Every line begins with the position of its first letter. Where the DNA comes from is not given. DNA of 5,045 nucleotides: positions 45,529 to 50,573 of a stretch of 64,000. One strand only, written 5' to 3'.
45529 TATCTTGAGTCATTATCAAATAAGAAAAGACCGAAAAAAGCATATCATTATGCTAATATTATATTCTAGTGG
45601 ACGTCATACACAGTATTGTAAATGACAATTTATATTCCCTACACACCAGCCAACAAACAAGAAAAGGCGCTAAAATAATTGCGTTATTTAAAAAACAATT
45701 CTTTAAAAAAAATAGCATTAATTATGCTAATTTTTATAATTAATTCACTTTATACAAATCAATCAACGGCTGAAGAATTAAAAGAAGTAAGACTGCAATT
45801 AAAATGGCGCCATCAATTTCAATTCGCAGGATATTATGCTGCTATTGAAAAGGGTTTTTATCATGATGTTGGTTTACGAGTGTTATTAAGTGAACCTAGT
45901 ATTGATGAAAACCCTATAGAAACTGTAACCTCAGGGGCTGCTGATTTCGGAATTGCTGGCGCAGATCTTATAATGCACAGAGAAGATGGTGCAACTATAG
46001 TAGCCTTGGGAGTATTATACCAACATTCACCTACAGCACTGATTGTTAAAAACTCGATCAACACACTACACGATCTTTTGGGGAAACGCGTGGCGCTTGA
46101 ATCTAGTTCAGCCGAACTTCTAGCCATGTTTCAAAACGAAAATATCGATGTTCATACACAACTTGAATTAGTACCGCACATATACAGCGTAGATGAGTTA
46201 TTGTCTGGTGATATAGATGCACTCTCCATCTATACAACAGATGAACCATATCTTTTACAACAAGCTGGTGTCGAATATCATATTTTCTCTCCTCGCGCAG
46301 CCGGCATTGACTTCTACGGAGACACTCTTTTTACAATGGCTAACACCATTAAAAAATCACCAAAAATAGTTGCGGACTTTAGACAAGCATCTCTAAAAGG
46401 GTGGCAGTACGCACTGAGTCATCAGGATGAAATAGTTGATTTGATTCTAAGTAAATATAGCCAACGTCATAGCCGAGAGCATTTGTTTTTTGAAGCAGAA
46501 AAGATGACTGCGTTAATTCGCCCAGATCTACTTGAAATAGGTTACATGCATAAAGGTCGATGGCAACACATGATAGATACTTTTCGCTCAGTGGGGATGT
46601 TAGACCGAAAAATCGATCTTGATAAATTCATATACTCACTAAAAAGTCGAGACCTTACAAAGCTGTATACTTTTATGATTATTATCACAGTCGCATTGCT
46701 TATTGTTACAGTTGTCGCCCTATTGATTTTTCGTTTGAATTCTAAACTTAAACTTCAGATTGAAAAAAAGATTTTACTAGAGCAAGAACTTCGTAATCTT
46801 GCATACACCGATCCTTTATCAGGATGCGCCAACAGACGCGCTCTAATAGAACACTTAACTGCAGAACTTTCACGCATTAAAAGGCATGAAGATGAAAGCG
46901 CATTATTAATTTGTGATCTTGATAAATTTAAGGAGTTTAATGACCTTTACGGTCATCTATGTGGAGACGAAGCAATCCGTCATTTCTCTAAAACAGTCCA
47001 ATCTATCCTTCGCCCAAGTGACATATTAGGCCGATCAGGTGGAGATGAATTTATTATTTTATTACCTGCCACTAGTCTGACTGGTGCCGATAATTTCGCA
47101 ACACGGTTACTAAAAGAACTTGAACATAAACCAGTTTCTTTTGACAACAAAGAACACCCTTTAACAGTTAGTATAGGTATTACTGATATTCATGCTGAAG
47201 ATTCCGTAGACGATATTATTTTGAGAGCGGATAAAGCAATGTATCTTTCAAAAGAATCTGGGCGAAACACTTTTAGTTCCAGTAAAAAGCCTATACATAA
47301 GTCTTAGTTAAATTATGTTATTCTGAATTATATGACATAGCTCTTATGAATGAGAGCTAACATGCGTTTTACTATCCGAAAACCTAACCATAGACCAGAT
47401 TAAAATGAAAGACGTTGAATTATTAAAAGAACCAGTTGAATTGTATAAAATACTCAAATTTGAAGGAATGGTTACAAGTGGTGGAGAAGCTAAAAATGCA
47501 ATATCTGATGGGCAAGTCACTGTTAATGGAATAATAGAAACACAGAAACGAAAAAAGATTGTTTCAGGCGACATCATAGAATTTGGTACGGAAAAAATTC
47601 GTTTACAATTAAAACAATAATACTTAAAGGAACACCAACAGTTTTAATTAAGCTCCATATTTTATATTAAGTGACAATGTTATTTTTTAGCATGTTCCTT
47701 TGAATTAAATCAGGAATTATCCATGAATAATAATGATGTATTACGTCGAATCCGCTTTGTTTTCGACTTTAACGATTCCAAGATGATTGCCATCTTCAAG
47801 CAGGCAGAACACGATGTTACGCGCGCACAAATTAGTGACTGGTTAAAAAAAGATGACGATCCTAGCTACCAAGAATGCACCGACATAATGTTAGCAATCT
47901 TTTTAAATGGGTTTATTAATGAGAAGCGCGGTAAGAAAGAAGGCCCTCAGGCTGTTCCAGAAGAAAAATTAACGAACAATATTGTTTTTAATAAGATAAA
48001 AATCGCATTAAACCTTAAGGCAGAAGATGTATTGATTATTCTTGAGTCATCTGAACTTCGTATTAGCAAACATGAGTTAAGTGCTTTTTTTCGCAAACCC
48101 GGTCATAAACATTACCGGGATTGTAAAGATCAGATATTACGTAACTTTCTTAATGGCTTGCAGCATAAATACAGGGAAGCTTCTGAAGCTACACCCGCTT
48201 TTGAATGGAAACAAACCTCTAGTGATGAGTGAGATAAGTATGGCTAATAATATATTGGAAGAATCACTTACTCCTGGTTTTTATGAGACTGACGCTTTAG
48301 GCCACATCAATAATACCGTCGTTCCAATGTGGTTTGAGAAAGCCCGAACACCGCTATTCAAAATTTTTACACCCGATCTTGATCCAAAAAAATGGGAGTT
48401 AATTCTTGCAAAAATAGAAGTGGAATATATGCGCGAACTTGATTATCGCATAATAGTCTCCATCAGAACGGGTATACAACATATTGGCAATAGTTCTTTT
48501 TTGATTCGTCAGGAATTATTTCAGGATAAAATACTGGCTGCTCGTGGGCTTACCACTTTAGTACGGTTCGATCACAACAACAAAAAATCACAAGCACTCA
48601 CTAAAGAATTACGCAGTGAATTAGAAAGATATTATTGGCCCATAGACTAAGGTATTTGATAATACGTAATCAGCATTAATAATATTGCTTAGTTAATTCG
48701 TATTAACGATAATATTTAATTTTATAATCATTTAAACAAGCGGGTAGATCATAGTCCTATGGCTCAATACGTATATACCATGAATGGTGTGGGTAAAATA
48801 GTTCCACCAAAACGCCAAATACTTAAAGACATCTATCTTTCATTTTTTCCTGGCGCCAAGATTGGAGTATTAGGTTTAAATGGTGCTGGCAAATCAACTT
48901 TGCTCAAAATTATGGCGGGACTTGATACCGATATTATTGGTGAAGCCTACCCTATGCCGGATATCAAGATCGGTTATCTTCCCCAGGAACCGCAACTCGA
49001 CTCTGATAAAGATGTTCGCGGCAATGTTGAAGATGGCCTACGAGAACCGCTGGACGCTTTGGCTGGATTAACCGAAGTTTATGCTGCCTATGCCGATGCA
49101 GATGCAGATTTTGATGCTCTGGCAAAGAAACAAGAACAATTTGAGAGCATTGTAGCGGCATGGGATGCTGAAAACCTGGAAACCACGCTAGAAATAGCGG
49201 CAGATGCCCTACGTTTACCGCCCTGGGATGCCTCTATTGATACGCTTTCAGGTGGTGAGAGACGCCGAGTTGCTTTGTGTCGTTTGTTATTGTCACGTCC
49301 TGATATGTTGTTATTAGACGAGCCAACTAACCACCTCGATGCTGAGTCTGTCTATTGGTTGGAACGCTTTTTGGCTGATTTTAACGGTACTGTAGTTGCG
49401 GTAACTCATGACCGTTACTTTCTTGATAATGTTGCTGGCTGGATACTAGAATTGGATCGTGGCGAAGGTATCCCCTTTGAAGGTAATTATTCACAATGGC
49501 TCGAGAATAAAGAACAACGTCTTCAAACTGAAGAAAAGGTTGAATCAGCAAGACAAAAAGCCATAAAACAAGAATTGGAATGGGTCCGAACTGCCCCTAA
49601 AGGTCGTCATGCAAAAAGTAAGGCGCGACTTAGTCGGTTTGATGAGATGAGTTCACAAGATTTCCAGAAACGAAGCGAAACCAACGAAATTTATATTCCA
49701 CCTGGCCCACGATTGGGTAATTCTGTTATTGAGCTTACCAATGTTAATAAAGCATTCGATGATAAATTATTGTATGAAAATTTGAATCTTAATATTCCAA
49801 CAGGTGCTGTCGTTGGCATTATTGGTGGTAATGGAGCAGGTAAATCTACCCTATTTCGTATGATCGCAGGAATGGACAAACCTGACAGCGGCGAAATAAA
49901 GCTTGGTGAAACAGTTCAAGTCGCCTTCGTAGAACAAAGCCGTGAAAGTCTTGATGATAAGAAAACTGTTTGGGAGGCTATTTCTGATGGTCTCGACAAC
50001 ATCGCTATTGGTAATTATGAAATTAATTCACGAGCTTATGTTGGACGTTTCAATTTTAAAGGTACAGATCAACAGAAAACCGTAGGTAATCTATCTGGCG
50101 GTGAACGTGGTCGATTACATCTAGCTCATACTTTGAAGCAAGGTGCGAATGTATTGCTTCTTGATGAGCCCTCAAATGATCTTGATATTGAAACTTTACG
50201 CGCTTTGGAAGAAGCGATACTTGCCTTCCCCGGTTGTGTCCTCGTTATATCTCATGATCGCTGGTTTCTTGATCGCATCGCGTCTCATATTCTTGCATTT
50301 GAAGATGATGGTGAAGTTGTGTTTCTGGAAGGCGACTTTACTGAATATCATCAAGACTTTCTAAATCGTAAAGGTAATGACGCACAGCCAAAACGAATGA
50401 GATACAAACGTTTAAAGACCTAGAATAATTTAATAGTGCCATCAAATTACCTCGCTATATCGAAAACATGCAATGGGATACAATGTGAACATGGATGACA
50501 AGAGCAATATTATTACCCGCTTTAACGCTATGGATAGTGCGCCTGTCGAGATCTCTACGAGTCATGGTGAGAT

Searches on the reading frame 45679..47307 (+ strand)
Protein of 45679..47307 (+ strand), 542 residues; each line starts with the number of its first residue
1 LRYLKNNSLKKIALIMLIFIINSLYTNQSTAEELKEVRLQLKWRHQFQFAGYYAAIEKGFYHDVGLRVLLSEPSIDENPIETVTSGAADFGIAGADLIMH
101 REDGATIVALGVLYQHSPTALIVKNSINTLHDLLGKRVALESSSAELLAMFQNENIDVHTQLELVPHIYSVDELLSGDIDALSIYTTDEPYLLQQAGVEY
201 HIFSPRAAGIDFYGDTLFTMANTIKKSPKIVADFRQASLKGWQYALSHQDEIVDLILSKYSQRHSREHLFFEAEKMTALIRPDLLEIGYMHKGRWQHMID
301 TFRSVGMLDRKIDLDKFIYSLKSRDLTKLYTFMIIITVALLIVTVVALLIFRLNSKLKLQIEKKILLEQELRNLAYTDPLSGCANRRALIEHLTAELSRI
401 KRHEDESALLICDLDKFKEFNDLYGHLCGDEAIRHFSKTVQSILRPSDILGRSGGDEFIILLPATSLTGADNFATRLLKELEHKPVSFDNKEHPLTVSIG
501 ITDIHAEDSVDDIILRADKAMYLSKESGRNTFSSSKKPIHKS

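Call 4: search_protein_families(library=pfam, proteins=[window:45679-47307:+])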
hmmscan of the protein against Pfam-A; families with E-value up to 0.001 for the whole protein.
window:45679-47307:+ (542 aa): 3 families
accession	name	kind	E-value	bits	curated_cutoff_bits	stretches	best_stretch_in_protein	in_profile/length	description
PF09084.16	NMT1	-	1.6e-43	149.6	20.5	1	46-251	1-215/216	NMT1/THI5 like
PF00990.26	GGDEF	-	1.3e-42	145.7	23.8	1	375-530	1-160/161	Diguanylate cyclase, GGDEF domain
PF22335.1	Cas10-Cmr2_palm2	-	0.00023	21.7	27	1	434-532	36-132/133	Cas10/Cmr2, second palm domain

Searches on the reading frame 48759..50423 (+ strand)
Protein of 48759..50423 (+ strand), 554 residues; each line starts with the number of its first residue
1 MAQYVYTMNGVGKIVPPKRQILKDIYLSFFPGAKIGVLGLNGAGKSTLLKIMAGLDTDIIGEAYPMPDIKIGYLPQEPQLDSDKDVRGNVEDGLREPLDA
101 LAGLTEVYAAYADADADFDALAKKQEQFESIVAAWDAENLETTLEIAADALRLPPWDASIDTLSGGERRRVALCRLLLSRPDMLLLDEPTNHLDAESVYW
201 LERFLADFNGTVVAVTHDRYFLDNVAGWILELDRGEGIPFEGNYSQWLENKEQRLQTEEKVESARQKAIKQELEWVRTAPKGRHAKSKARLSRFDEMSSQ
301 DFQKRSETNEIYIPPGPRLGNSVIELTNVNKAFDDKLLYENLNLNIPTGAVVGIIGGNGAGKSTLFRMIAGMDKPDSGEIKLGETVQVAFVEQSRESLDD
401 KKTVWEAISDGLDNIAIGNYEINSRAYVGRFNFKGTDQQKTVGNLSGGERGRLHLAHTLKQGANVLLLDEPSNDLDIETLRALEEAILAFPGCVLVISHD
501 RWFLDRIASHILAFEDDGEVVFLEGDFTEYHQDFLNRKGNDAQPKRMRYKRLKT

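Call 73: search_protein_families(library=pfam, proteins=[window:48759-50423:+], max_evalue=1e-8)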
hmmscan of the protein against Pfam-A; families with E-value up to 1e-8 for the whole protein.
window:48759-50423:+ (554 aa): 3 families
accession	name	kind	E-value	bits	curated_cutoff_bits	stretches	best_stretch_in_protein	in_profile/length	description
PF00005.33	ABC_tran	-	1.8e-52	178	25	2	340-473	2-137/137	ABC transporter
PF13304.12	AAA_21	-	1.4e-12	48.8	27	0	96-223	154-304/304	AAA domain, putative AbiEii toxin, Type IV TA system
PF12848.13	ABC_tran_Xtn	-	9.5e-12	45.3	25.9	1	230-303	1-76/85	ABC transporter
